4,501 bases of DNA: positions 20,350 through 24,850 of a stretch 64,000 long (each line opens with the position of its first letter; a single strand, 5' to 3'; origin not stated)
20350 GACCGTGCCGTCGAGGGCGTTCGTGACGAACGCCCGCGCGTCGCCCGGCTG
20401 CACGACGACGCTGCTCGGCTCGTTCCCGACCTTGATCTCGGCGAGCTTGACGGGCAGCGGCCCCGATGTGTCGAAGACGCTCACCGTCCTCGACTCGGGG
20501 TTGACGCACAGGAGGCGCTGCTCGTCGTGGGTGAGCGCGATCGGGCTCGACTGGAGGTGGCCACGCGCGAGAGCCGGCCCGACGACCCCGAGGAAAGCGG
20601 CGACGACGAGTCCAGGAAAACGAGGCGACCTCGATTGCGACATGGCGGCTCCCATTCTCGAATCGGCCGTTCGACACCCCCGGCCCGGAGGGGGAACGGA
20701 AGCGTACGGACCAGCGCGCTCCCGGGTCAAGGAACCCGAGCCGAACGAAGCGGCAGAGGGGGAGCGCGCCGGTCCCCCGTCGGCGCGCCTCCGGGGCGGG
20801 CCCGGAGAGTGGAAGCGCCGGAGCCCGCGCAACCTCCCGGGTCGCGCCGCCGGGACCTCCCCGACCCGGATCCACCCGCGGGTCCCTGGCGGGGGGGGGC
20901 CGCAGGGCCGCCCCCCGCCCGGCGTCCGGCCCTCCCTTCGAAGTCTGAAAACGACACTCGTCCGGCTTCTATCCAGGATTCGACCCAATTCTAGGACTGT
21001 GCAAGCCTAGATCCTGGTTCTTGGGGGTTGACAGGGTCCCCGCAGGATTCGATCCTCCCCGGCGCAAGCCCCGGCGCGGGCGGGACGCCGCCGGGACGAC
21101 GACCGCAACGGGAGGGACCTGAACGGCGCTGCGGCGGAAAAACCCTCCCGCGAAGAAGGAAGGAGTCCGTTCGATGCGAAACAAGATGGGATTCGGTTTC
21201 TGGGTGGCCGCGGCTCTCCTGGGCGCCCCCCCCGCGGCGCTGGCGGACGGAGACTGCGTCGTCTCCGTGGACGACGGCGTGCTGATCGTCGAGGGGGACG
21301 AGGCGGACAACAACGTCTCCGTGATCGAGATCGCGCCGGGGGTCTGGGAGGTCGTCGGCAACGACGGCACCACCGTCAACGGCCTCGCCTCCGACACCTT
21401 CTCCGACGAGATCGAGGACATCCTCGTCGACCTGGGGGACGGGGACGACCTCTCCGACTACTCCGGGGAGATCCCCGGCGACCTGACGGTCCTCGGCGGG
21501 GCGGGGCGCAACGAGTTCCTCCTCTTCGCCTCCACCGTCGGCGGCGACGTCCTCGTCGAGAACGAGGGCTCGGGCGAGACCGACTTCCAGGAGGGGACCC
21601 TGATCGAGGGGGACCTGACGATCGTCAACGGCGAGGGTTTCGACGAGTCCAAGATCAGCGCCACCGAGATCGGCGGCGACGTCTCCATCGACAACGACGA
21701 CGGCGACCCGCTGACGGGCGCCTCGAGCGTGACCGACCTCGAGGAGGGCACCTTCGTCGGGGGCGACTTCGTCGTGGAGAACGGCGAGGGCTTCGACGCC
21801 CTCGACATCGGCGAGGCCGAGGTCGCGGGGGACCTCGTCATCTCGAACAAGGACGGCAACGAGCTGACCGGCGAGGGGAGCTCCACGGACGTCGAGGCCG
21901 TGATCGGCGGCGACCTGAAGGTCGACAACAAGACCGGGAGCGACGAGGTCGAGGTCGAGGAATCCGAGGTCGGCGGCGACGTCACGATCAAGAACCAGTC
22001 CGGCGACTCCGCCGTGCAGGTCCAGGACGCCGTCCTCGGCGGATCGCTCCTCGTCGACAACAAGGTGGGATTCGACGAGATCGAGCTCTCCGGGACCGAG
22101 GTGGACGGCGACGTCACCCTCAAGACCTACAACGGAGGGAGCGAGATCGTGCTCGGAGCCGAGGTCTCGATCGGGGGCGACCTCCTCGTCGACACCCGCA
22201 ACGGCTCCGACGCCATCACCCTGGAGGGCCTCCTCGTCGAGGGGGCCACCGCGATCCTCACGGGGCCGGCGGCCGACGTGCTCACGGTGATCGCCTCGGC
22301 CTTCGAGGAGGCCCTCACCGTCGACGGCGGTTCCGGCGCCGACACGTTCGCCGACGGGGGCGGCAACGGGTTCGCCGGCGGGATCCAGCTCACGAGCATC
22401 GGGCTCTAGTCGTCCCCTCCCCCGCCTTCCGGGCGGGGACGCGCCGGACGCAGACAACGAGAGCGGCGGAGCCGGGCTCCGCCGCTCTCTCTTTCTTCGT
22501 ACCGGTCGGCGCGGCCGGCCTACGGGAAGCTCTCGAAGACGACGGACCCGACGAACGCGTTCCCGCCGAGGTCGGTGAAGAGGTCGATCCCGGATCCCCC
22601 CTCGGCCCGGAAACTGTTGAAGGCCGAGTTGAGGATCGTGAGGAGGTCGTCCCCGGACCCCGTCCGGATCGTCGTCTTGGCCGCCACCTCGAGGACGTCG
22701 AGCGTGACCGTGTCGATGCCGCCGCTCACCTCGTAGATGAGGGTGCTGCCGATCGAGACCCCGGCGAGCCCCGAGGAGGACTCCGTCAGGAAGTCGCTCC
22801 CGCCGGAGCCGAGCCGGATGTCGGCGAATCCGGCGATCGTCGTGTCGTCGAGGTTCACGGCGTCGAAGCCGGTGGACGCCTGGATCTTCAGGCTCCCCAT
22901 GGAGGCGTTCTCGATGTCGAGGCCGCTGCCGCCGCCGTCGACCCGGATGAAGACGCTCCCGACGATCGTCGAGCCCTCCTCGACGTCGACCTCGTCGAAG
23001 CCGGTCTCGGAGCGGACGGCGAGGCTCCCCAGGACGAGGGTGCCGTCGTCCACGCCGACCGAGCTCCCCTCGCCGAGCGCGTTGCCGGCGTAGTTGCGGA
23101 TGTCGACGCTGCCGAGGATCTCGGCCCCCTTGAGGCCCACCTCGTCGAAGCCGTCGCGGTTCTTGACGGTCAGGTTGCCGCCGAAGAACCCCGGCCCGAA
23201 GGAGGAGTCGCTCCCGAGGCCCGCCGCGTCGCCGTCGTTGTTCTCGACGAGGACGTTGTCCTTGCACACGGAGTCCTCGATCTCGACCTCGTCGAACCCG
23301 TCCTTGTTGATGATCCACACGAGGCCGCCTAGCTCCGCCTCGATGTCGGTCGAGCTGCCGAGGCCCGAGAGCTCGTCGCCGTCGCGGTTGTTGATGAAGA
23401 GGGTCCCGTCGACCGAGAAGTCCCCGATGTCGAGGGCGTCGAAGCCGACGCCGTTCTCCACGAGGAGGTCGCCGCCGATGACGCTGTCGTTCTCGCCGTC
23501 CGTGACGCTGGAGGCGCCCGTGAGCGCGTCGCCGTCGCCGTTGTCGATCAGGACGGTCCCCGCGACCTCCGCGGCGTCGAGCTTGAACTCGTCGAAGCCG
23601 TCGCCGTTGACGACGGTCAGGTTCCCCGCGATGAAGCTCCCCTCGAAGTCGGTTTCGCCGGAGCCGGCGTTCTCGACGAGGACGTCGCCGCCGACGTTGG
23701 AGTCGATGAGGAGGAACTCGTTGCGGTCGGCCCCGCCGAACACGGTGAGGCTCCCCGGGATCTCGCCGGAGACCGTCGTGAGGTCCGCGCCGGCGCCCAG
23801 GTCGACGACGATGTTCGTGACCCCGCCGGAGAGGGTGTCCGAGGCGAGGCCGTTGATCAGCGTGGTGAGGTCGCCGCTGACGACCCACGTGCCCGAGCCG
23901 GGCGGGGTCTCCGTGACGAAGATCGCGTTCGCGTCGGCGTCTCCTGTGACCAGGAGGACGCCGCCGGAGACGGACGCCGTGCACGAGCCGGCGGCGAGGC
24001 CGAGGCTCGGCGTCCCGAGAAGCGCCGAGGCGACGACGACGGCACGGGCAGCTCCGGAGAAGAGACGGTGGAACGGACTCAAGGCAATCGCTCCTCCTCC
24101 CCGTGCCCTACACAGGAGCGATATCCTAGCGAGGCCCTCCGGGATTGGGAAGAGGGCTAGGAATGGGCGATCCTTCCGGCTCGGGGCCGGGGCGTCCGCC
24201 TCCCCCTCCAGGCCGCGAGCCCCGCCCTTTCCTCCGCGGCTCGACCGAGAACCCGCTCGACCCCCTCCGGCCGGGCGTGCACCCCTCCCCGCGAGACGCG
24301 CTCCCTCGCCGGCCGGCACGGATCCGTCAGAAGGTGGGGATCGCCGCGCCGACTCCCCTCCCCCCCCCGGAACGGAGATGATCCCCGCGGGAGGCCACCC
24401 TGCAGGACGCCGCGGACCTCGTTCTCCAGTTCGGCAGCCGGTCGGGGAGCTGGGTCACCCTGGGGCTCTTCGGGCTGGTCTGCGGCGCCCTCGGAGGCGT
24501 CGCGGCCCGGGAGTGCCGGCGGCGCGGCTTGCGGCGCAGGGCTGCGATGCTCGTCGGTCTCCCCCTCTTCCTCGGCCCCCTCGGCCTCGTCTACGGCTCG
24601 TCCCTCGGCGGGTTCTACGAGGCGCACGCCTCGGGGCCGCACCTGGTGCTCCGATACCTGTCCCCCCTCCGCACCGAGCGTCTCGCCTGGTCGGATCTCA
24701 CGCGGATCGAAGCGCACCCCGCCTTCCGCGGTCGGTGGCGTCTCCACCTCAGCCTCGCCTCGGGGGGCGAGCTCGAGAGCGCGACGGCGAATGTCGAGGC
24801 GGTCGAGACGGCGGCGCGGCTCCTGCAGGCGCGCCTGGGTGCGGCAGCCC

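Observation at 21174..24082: Convergent pair of paralogous, extremely acidic secreted repeat proteins with an alternating 22/28-aa periodicity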

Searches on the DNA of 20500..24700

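Call 63: search_rna_families(source=window, start=20500, end=24700, threshold=evalue, max_evalue=1)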
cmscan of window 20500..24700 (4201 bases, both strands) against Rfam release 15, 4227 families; matches with E-value up to 1: 0.
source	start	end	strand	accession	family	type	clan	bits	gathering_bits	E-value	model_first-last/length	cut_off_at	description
